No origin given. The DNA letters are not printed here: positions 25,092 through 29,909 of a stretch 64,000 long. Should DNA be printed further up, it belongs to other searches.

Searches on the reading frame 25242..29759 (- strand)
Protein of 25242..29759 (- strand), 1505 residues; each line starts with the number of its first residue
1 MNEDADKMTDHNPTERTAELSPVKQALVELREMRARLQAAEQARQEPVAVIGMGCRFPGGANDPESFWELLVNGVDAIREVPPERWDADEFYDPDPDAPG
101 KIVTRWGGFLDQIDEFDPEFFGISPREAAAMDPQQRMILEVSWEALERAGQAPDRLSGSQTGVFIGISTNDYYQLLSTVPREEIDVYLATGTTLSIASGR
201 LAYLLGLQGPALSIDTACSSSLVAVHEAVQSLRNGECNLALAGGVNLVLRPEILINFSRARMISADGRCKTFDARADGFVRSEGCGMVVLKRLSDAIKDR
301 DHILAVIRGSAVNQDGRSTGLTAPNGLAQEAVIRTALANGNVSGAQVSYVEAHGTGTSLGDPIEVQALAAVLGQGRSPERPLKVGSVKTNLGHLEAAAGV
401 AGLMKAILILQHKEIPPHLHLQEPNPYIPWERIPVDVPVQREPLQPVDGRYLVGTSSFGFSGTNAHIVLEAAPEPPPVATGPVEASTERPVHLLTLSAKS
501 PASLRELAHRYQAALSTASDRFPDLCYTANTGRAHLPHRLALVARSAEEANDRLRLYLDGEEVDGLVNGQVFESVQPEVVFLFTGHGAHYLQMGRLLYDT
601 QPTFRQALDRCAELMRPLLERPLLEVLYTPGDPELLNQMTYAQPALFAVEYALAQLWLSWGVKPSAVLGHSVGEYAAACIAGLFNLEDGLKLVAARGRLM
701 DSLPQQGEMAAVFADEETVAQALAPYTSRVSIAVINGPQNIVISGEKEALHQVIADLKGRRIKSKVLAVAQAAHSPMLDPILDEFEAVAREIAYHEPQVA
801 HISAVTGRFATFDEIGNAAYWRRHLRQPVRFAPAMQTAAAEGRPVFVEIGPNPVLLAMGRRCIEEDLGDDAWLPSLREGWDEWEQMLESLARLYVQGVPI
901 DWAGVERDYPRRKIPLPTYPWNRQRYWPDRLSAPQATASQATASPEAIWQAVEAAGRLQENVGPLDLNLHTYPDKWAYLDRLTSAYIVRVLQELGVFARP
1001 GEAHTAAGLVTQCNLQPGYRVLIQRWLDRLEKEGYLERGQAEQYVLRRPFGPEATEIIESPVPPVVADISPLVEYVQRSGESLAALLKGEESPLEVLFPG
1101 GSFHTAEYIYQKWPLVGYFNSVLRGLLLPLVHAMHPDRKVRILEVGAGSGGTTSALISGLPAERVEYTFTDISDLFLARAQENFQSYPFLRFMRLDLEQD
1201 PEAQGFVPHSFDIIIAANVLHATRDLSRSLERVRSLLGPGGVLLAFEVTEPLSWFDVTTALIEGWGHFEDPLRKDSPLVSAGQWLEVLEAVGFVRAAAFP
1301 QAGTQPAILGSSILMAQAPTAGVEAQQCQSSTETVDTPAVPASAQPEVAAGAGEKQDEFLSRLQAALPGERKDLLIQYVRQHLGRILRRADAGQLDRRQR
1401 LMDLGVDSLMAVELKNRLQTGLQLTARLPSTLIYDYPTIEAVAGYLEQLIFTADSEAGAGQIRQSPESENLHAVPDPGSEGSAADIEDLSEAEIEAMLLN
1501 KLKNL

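Call 6: search_protein_families(library=pfam, proteins=[window:25242-29759:-], max_evalue=0.00001)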
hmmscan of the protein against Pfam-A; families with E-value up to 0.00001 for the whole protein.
window:25242-29759:- (1505 aa): 13 families
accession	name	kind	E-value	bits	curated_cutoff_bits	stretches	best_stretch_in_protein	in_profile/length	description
PF00109.32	ketoacyl-synt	-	2e-106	355.7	20.8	1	46-296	2-252/252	Beta-ketoacyl synthase, N-terminal domain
PF00698.26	Acyl_transf_1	-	5e-65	220.5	32.7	1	580-898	1-317/319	Acyl transferase domain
PF02801.28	Ketoacyl-synt_C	-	8.2e-43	145.6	20.8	1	304-421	1-118/119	Beta-ketoacyl synthase, C-terminal domain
PF08242.18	Methyltransf_12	-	7.5e-21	75.1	30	1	1143-1243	1-98/98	Methyltransferase domain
PF22621.2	CurL-like_PKS_C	-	1.6e-20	73.2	27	1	492-554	1-64/64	CurL-like, PKS C-terminal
PF16197.11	KAsynt_C_assoc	-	3.6e-14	53.6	33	1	424-539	1-107/111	Ketoacyl-synthetase C-terminal extension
PF22336.2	RhiE-like_linker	-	1.3e-12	48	27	1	496-561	2-67/67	RhiE-like, KS-MAT linker domain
PF13649.12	Methyltransf_25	-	2.6e-11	44.5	27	1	1142-1241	1-97/97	Methyltransferase domain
PF08241.18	Methyltransf_11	-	5e-11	43.5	21.2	1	1143-1244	1-94/95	Methyltransferase domain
PF00550.31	PP-binding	-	1.6e-10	41.5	20.8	1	1377-1446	1-67/67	Phosphopantetheine attachment site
PF13847.12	Methyltransf_31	-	5.8e-10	39.5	27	1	1138-1247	3-111/145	Methyltransferase domain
PF13489.12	Methyltransf_23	-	2e-09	37.8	27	1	1127-1293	9-159/164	Methyltransferase domain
PF00108.29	Thiolase_N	-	4.9e-06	26.6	26.4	0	202-246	67-113/260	Thiolase, N-terminal domain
